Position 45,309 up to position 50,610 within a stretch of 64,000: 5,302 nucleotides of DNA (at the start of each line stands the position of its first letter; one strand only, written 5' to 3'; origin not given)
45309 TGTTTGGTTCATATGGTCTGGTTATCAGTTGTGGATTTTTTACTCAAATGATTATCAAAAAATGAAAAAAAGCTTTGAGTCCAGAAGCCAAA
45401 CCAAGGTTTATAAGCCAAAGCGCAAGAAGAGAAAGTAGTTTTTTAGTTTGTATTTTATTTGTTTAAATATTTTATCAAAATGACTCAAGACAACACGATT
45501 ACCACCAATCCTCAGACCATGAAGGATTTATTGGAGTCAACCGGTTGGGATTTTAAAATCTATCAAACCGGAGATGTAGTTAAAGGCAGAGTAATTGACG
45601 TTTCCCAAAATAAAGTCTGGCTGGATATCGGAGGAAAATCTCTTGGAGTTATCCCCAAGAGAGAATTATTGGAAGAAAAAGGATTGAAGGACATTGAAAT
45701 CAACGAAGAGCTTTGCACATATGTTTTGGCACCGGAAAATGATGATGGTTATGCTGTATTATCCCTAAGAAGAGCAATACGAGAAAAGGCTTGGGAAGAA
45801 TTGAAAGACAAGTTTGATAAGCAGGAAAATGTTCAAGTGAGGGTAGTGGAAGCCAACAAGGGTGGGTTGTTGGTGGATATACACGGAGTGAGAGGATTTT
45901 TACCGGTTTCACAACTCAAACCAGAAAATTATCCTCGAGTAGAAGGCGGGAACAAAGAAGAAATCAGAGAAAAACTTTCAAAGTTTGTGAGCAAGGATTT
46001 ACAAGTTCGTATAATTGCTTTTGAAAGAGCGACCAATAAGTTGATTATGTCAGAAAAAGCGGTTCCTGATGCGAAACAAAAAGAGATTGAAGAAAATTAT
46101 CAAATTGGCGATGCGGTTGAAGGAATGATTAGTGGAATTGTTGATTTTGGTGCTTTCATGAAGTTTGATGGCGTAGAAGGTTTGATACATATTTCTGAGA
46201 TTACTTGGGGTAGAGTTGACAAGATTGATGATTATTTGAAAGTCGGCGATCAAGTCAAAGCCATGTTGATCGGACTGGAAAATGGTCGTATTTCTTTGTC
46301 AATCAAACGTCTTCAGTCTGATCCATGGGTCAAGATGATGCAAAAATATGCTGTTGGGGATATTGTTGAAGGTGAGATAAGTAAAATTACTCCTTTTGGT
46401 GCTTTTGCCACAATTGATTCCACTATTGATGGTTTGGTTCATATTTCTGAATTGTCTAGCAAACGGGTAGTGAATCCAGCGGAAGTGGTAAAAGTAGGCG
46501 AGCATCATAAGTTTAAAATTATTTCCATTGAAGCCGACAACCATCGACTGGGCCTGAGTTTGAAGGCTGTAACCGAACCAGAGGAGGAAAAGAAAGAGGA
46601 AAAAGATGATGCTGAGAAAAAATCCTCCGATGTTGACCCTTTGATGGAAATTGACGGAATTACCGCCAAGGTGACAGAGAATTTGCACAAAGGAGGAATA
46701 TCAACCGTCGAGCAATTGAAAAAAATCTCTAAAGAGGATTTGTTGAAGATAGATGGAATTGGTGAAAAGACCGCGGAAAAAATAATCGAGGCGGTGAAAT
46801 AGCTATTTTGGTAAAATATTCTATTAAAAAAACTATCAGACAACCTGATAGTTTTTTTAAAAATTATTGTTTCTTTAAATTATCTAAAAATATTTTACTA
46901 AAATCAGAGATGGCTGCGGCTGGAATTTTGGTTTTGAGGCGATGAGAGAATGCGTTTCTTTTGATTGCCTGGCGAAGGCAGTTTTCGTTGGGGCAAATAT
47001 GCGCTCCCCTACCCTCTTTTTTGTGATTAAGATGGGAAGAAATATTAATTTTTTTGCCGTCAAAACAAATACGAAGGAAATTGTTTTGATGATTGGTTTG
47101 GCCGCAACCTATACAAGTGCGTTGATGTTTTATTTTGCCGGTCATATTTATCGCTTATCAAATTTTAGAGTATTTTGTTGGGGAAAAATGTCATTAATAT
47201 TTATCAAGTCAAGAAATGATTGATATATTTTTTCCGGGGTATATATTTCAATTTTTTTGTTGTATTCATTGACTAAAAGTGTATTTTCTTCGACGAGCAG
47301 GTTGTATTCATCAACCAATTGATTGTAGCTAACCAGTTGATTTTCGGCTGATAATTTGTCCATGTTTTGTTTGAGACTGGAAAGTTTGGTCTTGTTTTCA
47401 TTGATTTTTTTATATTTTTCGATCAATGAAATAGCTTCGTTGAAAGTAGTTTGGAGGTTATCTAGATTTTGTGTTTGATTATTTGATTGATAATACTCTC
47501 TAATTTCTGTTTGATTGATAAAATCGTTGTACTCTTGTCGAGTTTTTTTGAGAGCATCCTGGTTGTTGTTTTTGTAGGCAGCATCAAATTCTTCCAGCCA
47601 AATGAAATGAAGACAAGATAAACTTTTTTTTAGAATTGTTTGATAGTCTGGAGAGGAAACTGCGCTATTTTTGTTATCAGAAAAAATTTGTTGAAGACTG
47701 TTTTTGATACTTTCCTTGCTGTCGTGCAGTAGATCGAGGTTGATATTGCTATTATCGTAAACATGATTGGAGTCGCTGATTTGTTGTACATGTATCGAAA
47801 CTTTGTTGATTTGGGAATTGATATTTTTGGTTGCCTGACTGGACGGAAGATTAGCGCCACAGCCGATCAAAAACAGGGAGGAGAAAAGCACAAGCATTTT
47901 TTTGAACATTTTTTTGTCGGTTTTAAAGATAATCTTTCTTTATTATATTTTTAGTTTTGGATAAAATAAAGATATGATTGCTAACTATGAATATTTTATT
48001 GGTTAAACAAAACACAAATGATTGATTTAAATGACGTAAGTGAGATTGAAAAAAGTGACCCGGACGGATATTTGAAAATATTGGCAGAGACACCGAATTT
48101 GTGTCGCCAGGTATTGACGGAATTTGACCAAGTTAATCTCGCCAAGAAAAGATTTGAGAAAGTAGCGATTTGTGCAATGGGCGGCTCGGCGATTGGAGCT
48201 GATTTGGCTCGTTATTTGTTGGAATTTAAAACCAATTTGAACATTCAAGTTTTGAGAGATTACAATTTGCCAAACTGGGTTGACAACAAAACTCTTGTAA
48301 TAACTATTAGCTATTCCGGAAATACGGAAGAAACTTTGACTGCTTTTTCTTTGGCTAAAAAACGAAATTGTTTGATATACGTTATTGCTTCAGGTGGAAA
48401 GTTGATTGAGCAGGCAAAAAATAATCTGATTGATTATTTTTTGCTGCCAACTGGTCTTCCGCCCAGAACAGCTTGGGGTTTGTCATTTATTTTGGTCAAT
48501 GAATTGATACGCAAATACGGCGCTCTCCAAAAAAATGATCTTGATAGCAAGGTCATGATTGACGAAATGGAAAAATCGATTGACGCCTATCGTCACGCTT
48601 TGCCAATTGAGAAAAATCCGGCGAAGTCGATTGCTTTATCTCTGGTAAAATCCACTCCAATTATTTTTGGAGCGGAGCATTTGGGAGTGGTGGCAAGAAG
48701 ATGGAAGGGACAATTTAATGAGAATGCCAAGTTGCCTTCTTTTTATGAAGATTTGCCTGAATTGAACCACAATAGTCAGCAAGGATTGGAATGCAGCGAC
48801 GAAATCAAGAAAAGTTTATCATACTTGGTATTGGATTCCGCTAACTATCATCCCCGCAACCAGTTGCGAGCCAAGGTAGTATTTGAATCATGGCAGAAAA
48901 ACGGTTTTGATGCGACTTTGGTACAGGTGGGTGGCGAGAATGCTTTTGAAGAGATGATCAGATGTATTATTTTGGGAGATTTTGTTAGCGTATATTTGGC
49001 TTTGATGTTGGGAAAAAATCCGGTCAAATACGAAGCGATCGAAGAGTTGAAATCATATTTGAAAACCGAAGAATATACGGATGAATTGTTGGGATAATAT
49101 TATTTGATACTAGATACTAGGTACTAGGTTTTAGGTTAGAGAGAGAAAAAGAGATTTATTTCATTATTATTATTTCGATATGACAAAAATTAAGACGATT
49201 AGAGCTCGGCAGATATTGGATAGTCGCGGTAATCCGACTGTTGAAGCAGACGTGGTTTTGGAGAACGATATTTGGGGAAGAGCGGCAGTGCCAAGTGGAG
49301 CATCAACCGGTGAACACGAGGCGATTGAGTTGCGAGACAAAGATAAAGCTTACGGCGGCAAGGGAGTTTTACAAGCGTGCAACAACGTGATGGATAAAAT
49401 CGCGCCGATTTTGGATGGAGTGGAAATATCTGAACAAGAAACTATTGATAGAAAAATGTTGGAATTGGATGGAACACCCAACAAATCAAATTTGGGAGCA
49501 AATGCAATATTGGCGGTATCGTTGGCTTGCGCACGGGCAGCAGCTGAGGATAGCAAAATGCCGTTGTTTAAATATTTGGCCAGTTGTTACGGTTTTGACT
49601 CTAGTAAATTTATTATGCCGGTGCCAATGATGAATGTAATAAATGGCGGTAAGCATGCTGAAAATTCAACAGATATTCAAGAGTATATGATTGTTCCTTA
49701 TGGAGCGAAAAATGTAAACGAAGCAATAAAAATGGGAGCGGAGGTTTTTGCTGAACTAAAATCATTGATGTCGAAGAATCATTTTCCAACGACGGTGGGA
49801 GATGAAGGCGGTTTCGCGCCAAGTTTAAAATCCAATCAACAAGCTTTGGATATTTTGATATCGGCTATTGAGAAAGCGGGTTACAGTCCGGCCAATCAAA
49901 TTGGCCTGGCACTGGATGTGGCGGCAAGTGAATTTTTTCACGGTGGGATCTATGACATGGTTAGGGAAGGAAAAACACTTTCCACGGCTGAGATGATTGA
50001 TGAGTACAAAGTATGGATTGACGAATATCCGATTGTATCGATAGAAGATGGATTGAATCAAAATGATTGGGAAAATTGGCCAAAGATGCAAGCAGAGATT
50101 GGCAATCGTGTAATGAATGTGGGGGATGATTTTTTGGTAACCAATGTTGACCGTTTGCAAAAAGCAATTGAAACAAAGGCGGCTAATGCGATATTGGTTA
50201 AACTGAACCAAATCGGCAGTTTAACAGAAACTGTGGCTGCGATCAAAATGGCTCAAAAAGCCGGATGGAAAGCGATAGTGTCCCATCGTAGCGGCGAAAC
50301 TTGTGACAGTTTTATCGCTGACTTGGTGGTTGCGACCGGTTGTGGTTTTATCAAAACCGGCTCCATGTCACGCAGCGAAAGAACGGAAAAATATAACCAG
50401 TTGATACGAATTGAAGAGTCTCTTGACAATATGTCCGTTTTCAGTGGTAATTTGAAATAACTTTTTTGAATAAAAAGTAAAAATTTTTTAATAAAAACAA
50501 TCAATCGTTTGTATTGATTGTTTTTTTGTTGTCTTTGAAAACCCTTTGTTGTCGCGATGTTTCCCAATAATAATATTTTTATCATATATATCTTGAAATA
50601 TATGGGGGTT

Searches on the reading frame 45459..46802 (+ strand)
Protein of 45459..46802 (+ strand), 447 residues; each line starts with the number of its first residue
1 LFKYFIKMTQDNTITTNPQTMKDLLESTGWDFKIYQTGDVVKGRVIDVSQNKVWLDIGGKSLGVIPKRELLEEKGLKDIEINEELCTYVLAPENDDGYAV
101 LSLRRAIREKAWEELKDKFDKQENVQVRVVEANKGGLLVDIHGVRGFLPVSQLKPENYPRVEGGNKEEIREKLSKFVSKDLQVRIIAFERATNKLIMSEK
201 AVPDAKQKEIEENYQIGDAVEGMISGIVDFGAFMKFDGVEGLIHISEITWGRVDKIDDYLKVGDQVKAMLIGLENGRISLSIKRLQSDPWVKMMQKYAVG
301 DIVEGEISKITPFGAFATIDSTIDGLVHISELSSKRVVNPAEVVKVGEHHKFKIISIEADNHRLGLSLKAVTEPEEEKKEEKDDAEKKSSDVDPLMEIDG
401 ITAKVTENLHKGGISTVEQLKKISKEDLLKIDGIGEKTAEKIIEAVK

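Call 7: search_protein_families(library=pfam, proteins=[window:45459-46802:+], max_evalue=0.001)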
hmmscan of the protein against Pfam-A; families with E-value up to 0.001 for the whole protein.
window:45459-46802:+ (447 aa): 10 families
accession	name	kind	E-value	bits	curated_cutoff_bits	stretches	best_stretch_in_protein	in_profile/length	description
PF00575.29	S1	-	2.2e-49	166.2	22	4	297-369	2-74/74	S1 RNA binding domain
PF14520.12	HHH_5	-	1.6e-12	48.1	27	1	394-447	3-56/57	Helix-hairpin-helix domain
PF23459.1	S1_RRP5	-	1.9e-11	44.8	27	1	300-368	4-72/72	RRP5 S1 domain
PF00633.29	HHH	-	6e-07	29.4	24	1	417-444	2-29/30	Helix-hairpin-helix motif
PF13509.12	S1_2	-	2.3e-06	28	21.8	0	299-333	1-35/61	S1 domain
PF03118.21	RNA_pol_A_CTD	-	3.2e-06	27.2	23.8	1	400-446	19-65/67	Bacterial RNA polymerase, alpha chain C terminal domain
PF24685.1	OB_RRP5_4th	-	8.8e-06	26.1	31.5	0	241-273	39-71/92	RRP5 OB-fold domain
PF21710.3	Spt6_S1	-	1.2e-05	25.9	27.5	0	298-369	15-87/91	Spt6, S1/OB domain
PF12826.13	HHH_2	-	5.8e-05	23.6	27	1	416-444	25-53/64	Helix-hairpin-helix motif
PF21266.3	RRP4_S1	-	0.00072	20.2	27.3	0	36-64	5-33/73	RRP4, S1 domain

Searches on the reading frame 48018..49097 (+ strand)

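Call 7: search_protein_families(library=pfam, proteins=[window:48018-49097:+], max_evalue=0.001)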
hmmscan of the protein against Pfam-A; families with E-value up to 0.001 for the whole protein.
window:48018-49097:+ (359 aa): 2 families
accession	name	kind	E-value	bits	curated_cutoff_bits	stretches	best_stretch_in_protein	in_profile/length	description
PF10432.14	bact-PGI_C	-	7.5e-43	146.5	24.5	1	198-347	1-150/151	Bacterial phospho-glucose isomerase C-terminal SIS domain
PF01380.27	SIS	-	7.6e-07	29.4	25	1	48-133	7-98/131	SIS domain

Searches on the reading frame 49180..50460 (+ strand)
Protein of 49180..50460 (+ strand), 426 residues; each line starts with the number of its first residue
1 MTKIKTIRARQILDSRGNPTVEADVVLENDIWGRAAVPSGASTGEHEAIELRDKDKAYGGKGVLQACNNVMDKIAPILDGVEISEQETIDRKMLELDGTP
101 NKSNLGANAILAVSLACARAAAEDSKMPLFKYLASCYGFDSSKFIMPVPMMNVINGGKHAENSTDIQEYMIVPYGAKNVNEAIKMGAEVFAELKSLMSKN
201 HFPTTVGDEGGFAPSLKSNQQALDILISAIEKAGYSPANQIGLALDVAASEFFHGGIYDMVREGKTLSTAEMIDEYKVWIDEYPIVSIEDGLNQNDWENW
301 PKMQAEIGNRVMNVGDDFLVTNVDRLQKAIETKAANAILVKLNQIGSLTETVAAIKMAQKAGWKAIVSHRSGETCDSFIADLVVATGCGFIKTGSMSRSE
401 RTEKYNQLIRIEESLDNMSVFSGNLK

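Call 7: search_protein_families(library=pfam, proteins=[window:49180-50460:+], max_evalue=0.001)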
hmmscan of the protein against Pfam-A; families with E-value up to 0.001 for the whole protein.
window:49180-50460:+ (426 aa): 4 families
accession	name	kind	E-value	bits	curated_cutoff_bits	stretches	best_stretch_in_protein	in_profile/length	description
PF00113.28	Enolase_C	-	4e-118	394.5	21.5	1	144-424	2-290/296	Enolase, C-terminal TIM barrel domain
PF03952.21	Enolase_N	-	3.3e-57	192.7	35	1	4-133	1-131/131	Enolase, N-terminal domain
PF07476.17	MAAL_C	-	0.00059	19.5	27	0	284-377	113-205/249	Methylaspartate ammonia-lyase C-terminus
PF13378.12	MR_MLE_C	-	0.00065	19.9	29.4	0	282-369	69-154/219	Enolase C-terminal domain-like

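Call 9: find_encoding_contigs(protein=window:49180-50460:+, flank=10000, max_places=6)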
Protein window:49180-50460:+ (426 aa): 1 contig read that carries it; 1 place shown.
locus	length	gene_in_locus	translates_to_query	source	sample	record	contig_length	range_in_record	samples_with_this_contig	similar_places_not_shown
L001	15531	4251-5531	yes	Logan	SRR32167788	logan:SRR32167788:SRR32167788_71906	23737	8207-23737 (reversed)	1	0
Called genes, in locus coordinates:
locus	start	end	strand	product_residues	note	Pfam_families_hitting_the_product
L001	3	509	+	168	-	?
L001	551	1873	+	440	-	PF21710:Spt6_S1 (faint), PF00575:S1 (weak), PF23459:S1_RRP5 (faint), PF24685:OB_RRP5_4th (faint), PF00575:S1, PF03118:RNA_pol_A_CTD (weak), PF14520:HHH_5, PF00633:HHH (weak), +1 more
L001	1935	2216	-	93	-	PF04296:YlxR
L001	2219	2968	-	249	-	-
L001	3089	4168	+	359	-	PF01380:SIS (weak), PF10432:bact-PGI_C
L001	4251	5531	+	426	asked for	PF03952:Enolase_N, PF00113:Enolase_C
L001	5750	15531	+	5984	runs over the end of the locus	PF13385:Laminin_G_3, PF10102:DUF2341, PF10102:DUF2341, PF13385:Laminin_G_3, PF10102:DUF2341, PF13385:Laminin_G_3, PF10102:DUF2341, PF10102:DUF2341, +6 more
